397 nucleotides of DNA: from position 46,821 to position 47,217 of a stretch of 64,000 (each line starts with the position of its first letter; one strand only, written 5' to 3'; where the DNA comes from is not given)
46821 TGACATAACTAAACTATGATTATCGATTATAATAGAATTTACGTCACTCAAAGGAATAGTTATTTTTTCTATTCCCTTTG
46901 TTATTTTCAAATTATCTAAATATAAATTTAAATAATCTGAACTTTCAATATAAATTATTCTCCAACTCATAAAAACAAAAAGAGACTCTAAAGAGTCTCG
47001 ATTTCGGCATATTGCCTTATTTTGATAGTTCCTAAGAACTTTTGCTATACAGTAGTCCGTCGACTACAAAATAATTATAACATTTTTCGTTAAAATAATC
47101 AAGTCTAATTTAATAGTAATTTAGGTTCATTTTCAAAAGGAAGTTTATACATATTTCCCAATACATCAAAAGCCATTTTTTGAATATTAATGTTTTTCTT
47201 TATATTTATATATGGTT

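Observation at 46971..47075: tracrRNA located between cas9 and cas1, reconstructed by hand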

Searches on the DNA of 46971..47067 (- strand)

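Call 32: build_rna_model(alignment_id=A2, structure=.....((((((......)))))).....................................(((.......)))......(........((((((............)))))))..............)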
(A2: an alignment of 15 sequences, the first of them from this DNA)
Model R1 built from alignment A2 (15 sequences, 127 columns); structure: as given.
model positions 99; base pairs 16; branch points 2; effective number of sequences 2.48; information 0.59 bits per position. Calibrated on 0.2 Mb of random sequence (short: E-values are rough).
structure used (alignment columns):
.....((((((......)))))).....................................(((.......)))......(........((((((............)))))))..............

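Call 33: search_with_rna_model(model_id=R1, sources=[window, L002, L003, L004, L005, L006, L007, L008, L009, L010, L011, L012, L013, L014, L015, L016, L017, L018, L019, L020, L021, L022, L023, L024, L025, L026, L027, L028, L029, L030, L031, L032, L033, L034, L035, L036, L037, L038, L039, L040, L041, L042, L043, L044, L045, L046, L047, L048, L049, L050, L051, L052, L053, L054, L055, L056, L057, L058, L059, L060, L061, L062, L063, L064, L065, L066, L067, L068, L069, L070, L071, L072, L073, L074, L075, L076, L077, L078, L079, L080, L081, L082, L083, L084, L085, L086], max_evalue=0.01, make_alignment=true)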
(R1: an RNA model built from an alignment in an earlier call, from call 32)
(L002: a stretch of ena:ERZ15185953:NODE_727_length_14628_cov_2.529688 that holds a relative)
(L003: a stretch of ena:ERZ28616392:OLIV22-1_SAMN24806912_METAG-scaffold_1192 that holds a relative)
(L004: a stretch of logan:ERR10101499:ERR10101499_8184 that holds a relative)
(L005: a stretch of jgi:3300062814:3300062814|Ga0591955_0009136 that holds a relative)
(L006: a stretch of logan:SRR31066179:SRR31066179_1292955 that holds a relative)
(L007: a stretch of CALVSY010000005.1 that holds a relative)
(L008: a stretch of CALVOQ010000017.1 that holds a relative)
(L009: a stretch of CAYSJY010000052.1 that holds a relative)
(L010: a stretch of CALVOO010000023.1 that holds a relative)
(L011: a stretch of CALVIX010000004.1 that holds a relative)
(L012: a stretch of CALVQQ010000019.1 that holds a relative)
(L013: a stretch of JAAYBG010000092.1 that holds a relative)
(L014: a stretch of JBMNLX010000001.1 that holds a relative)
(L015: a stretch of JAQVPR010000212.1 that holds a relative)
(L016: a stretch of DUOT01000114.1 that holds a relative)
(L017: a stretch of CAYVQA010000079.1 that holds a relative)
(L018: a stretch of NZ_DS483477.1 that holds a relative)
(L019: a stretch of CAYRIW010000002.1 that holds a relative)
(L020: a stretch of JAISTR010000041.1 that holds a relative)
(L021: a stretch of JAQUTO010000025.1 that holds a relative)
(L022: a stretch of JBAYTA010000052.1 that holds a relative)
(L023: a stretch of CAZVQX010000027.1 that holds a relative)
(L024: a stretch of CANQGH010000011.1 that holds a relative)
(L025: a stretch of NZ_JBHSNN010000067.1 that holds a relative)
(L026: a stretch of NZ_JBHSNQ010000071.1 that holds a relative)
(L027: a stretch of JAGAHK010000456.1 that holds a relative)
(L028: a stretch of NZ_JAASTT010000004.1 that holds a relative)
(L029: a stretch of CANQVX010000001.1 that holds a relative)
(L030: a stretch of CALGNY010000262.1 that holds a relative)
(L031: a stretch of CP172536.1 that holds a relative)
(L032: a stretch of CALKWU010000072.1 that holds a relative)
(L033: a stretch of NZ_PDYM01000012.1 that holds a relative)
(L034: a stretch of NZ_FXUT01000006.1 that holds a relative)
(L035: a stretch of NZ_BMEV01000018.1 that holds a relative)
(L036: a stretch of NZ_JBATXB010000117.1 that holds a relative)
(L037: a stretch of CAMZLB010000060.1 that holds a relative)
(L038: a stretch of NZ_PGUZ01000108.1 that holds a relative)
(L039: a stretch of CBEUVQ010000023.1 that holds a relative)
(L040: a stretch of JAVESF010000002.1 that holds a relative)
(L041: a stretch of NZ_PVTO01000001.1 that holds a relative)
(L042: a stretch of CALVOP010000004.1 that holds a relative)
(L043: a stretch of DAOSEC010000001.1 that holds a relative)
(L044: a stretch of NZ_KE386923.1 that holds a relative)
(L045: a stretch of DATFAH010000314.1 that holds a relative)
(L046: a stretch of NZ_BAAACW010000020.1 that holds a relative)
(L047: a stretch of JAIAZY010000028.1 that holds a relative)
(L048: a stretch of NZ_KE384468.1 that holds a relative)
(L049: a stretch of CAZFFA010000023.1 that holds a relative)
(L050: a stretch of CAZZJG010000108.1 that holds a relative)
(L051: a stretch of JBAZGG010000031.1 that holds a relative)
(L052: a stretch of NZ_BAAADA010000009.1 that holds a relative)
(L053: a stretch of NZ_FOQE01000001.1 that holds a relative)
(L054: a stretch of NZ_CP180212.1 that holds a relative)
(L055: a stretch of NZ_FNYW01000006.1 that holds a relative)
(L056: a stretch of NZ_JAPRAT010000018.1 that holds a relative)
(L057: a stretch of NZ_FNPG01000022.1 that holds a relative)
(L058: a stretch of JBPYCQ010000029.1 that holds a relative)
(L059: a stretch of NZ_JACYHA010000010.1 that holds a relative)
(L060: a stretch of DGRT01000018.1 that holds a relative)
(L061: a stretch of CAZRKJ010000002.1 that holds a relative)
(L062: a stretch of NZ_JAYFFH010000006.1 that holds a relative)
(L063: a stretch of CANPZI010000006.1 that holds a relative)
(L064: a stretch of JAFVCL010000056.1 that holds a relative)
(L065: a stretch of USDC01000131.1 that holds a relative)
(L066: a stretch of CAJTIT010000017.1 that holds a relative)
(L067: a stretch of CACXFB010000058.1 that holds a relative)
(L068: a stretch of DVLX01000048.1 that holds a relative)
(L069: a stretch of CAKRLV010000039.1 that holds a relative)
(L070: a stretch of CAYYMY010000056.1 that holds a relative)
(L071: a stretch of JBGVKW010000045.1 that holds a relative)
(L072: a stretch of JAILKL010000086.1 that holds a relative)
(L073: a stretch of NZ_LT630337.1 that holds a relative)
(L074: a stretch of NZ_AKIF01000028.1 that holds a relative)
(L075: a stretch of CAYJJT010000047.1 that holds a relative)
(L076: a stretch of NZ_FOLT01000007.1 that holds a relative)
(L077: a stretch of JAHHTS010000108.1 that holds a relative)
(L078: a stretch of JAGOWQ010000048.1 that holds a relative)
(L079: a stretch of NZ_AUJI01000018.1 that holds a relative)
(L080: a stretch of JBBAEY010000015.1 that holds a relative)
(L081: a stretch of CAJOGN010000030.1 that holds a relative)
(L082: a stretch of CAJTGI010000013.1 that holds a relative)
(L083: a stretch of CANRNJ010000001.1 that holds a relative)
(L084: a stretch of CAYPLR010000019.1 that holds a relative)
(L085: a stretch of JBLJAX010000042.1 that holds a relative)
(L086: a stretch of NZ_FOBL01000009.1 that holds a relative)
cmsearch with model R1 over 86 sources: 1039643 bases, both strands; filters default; matches with E-value up to 0.01: 76.
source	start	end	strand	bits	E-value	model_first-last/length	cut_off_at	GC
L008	9146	9243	+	110.3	1.7e-17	1-99/99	no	0.3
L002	9233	9330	+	108.9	3.2e-17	1-99/99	no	0.37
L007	9143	9240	+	108.5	3.8e-17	1-99/99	no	0.38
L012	9143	9240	+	107.8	5.1e-17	1-99/99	no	0.3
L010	7770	7867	+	106.2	1e-16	1-99/99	no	0.31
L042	8724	8821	+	106.2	1e-16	1-99/99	no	0.31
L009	5452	5549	+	105.9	1.2e-16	1-99/99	no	0.34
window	46971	47067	-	103.9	2.8e-16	1-99/99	no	0.36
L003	9301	9399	+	103.2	3.8e-16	1-99/99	no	0.39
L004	3479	3577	+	102.9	4.3e-16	1-99/99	no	0.36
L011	6735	6831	+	102.2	5.8e-16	1-99/99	no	0.38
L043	9212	9310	+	91.6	6e-14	1-99/99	no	0.41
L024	9196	9294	+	88.5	2.4e-13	1-99/99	no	0.34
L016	4117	4214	+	88.3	2.6e-13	1-99/99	no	0.39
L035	9197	9301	+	84.7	1.3e-12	1-99/99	no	0.39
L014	5796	5898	+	84.2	1.6e-12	1-99/99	no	0.37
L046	9285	9386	+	81.7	4.6e-12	1-99/99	no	0.48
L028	9309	9413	+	80.2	8.9e-12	1-99/99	no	0.39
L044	9309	9407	+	78.5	1.9e-11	1-99/99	no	0.46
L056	9201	9304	+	78.4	2e-11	1-99/99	no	0.43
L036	8129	8227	+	77.8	2.6e-11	1-99/99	no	0.46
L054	9340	9438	+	77.8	2.6e-11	1-99/99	no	0.46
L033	9206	9309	+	76.7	4.2e-11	1-99/99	no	0.45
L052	9285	9394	+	76.6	4.4e-11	1-99/99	no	0.44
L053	9316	9414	+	76.5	4.5e-11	1-99/99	no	0.44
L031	9206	9312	+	76.2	5.2e-11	1-99/99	no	0.46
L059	9209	9309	+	76.2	5.2e-11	1-99/99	no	0.45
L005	9161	9267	+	75.9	5.9e-11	1-99/99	no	0.36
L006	3345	3451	+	75.9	5.9e-11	1-99/99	no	0.36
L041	9285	9394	+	75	8.8e-11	1-99/99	no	0.44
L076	9279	9386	+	73.4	1.7e-10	1-99/99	no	0.48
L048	8357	8465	+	73.3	1.9e-10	1-99/99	no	0.45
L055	9285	9392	+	73.1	2e-10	1-99/99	no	0.48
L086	9276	9383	+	73.1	2e-10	1-99/99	no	0.48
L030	3345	3447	+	72.5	2.7e-10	1-99/99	no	0.42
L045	3192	3297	+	72.3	2.8e-10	1-99/99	no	0.46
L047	9206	9309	+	71.1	4.8e-10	1-99/99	no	0.43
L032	6237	6339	+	70.2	7.1e-10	1-99/99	no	0.42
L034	9254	9360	+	70.2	7.1e-10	1-99/99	no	0.42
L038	8378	8485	+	69.8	8.4e-10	1-99/99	no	0.4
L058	8353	8456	+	69.6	9.1e-10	1-99/99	no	0.38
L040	9309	9417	+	69.1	1.2e-09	1-99/99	no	0.45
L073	9200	9306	+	68.6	1.4e-09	1-99/99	no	0.41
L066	9325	9418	+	67.9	2e-09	1-99/99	no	0.35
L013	7442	7570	+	67.8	2e-09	1-99/99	no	0.4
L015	3482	3610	+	66.5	3.7e-09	1-99/99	no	0.36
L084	9252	9380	+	66.5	3.7e-09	1-99/99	no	0.36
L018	9270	9379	+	66.4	3.7e-09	1-99/99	no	0.3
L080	9295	9386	+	65.5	5.5e-09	1-99/99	no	0.37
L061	9318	9414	+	65.5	5.6e-09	1-99/99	no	0.43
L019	9300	9394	+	63.9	1.1e-08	1-99/99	no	0.38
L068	3266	3372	+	61.8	2.8e-08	1-99/99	no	0.37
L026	9209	9315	+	60.9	4.1e-08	1-99/99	no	0.4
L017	3392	3515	+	59.5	7.6e-08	1-99/99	no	0.4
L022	9212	9349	+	58.3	1.3e-07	1-99/99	no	0.39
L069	9356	9456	+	58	1.5e-07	1-99/99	no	0.37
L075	4027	4127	+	57.4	1.9e-07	1-99/99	no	0.35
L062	9304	9406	+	56.7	2.6e-07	1-99/99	no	0.31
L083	9302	9406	+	56.7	2.6e-07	1-99/99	no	0.31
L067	7155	7257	+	56.6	2.7e-07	1-99/99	no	0.34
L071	9355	9455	+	54.5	6.9e-07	1-99/99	no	0.36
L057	9351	9449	+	54.3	7.4e-07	1-99/99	no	0.29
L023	3494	3584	+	53.4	1.1e-06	1-99/99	no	0.31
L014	9268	9375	+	53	1.3e-06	1-99/99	no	0.31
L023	182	277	+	52.5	1.7e-06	1-99/99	no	0.36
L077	4240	4338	+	49.4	6.5e-06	1-99/99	no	0.34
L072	9364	9462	+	48.5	9.3e-06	1-99/99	no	0.33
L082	9316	9419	+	48.2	1.1e-05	1-99/99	no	0.38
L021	6750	6868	+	46.6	2.2e-05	1-99/99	no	0.41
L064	9300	9424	+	46.4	2.4e-05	1-99/99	no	0.36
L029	9202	9309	+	46.2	2.6e-05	1-99/99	no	0.37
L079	4318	4421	+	44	6.9e-05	1-99/99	no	0.37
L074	5789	5914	+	38.2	0.00085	1-99/99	no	0.34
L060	9294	9374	+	37.7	0.0011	1-99/99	no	0.25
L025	9209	9335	+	33.9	0.0057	1-99/99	no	0.44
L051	3583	3695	+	33.2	0.0077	1-99/99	no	0.43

Alignment A3: 76 matches aligned to the model, 211 columns, each read 5' to 3' on its own strand. Consensus structure (alignment columns), stored with it:
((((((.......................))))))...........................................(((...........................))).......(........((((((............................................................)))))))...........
